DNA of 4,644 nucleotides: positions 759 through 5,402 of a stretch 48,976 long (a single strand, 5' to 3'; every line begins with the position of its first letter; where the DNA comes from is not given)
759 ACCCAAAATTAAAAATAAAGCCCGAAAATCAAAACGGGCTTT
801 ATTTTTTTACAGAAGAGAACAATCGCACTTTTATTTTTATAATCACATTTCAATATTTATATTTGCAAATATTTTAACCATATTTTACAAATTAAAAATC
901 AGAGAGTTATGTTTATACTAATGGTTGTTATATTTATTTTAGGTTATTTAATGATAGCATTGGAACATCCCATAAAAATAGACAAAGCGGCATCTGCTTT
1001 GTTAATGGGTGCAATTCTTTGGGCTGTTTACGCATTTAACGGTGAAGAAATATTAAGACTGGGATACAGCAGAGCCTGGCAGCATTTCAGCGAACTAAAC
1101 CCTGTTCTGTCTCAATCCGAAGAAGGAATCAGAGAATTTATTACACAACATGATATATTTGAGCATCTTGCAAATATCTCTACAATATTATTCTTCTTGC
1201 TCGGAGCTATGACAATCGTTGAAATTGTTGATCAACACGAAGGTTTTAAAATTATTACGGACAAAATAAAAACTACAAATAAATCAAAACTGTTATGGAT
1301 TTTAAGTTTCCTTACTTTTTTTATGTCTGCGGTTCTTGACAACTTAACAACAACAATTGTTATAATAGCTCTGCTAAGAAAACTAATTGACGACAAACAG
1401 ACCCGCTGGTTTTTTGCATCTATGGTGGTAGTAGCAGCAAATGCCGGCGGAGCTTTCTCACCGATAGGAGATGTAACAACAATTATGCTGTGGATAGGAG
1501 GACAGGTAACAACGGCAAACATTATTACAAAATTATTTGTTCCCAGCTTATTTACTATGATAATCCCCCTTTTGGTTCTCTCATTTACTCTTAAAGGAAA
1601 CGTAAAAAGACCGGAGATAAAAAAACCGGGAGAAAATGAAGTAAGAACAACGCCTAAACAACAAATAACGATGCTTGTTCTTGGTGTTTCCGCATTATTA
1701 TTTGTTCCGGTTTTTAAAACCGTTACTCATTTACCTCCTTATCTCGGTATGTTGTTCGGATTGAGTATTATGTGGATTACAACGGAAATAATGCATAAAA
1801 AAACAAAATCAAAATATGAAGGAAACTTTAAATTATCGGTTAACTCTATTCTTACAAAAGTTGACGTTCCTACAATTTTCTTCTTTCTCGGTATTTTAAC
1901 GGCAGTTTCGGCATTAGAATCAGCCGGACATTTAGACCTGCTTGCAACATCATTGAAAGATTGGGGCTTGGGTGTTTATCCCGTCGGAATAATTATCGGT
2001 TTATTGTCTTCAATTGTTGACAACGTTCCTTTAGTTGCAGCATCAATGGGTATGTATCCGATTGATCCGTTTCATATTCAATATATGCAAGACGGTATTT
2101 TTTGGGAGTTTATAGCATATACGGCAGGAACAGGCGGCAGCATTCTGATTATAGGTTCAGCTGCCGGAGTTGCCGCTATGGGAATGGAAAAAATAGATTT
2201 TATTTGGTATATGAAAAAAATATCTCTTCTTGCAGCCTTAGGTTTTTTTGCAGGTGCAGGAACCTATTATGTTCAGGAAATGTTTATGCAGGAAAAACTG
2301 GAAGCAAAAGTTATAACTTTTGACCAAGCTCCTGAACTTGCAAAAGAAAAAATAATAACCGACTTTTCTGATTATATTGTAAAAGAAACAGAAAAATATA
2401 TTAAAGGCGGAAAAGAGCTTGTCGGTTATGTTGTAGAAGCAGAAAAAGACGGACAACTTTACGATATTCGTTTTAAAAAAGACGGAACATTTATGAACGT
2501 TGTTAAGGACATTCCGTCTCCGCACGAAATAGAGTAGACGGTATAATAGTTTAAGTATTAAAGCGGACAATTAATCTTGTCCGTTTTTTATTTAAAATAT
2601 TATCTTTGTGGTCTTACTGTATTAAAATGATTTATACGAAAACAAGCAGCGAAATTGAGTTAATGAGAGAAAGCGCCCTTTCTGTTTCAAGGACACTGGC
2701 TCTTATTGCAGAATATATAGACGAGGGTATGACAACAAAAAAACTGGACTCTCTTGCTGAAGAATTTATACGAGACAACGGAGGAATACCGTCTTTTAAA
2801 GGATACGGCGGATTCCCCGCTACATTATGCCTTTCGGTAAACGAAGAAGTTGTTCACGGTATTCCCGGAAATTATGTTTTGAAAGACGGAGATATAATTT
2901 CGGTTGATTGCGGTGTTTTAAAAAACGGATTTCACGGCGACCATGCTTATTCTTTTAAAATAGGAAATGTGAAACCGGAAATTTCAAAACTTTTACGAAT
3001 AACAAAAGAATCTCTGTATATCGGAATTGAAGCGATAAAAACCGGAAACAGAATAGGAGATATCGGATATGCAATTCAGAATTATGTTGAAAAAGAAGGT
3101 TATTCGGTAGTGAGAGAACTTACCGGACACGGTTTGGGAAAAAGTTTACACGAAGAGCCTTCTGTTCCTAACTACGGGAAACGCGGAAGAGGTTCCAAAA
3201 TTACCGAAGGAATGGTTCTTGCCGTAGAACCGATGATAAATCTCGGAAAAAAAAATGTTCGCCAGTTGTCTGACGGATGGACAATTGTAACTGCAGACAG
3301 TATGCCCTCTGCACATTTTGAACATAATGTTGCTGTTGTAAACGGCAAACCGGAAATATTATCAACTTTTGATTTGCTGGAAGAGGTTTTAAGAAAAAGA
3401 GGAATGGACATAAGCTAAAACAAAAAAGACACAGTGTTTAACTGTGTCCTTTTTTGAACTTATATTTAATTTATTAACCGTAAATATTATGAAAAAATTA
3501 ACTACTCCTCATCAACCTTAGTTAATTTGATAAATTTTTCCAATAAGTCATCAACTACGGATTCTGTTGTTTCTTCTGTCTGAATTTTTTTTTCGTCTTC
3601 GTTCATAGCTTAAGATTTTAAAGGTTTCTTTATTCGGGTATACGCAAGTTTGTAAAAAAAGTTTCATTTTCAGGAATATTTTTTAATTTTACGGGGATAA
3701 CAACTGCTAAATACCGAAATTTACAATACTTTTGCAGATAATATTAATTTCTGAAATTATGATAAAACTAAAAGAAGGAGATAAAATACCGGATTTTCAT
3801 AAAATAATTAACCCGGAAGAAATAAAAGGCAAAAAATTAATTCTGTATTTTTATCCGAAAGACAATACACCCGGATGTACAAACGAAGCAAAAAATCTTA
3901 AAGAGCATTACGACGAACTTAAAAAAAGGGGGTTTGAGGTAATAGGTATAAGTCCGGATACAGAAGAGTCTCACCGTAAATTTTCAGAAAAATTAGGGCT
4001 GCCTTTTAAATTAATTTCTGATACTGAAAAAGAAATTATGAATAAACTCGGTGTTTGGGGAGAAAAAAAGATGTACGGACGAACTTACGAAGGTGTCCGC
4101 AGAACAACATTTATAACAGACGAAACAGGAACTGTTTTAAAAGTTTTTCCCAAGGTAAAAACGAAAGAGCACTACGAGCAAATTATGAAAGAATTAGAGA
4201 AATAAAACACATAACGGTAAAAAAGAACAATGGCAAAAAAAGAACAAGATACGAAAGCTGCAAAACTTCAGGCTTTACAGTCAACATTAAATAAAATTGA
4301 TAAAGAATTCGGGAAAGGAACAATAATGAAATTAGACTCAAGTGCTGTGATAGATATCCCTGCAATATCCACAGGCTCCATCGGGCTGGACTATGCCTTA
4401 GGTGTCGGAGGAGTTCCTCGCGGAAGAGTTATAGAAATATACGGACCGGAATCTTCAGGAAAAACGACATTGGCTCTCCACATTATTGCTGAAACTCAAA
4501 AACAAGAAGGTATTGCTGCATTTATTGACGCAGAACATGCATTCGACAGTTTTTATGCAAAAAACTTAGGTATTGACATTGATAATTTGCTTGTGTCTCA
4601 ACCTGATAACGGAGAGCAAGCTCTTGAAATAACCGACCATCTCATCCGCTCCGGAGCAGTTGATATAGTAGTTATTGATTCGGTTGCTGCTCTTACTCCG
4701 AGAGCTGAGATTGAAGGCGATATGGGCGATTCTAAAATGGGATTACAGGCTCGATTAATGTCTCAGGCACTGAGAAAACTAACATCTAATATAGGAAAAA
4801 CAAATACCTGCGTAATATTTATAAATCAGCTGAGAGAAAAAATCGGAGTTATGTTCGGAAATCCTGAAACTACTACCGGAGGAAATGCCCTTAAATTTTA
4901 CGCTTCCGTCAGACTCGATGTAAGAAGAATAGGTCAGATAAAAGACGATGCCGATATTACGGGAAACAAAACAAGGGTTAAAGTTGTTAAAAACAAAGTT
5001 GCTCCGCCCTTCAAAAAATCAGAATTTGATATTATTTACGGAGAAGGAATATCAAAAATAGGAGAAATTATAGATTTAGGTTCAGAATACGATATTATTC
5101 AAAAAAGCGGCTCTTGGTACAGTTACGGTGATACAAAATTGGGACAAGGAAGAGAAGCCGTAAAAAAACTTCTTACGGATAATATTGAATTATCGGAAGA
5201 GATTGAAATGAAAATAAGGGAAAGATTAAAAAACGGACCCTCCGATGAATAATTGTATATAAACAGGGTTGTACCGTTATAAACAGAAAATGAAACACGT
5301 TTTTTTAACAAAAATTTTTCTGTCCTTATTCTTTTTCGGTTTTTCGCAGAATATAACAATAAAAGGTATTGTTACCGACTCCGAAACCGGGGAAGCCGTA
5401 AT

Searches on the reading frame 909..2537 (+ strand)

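Call 56: search_protein_families(library=pfam, proteins=[window:909-2537:+], max_evalue=0.0001)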
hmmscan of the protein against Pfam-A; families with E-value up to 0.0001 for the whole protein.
window:909-2537:+ (542 aa): 1 family
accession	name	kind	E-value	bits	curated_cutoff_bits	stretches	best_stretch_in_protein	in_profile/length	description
PF03600.22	CitMHS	-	4.2e-33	115.3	31.9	1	13-389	1-320/336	Citrate transporter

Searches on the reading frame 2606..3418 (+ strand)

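Call 56: search_protein_families(library=pfam, proteins=[window:2606-3418:+], max_evalue=0.0001)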
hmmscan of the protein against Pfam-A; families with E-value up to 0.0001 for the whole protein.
window:2606-3418:+ (270 aa): 1 family
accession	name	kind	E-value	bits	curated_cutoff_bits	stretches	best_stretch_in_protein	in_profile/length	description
PF00557.29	Peptidase_M24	-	1.7e-46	159.1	23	1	18-244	1-206/208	Metallopeptidase family M24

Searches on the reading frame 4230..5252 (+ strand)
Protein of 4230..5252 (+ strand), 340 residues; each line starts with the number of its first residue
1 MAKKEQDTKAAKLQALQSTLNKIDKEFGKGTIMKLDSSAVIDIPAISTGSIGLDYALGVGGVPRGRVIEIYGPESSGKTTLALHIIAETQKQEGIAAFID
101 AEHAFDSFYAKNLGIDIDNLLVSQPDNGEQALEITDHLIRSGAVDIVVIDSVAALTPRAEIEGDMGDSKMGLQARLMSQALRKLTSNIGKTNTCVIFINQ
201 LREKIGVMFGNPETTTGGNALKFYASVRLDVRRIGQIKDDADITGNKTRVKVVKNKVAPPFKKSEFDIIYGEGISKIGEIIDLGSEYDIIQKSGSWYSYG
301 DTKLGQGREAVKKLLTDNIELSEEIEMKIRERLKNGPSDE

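Call 6: search_protein_families(library=pfam, proteins=[window:4230-5252:+], max_evalue=0.001)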
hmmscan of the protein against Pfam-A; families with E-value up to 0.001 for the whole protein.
window:4230-5252:+ (340 aa): 7 families
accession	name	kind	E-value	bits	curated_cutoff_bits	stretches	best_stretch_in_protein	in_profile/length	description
PF00154.27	RecA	-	1.8e-140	467.3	27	1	14-275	1-262/262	recA bacterial DNA recombination protein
PF21096.2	RecA_C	-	3.2e-26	91.6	27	1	278-333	1-56/57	RecA C-terminal domain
PF08423.17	Rad51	-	5.4e-10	39.4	22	1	45-233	7-211/244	Rad51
PF06745.19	ATPase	-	2.9e-07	30.5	26.6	1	47-122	2-79/231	KaiC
PF01637.24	ATPase_2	-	1.4e-05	25.4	33.2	1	66-123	21-69/225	ATPase domain predominantly from Archaea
PF13479.12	AAA_24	-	7.6e-05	23.1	27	1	66-159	3-80/195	AAA domain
PF13481.12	AAA_25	-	0.00023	21.3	27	0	62-90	30-58/195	AAA domain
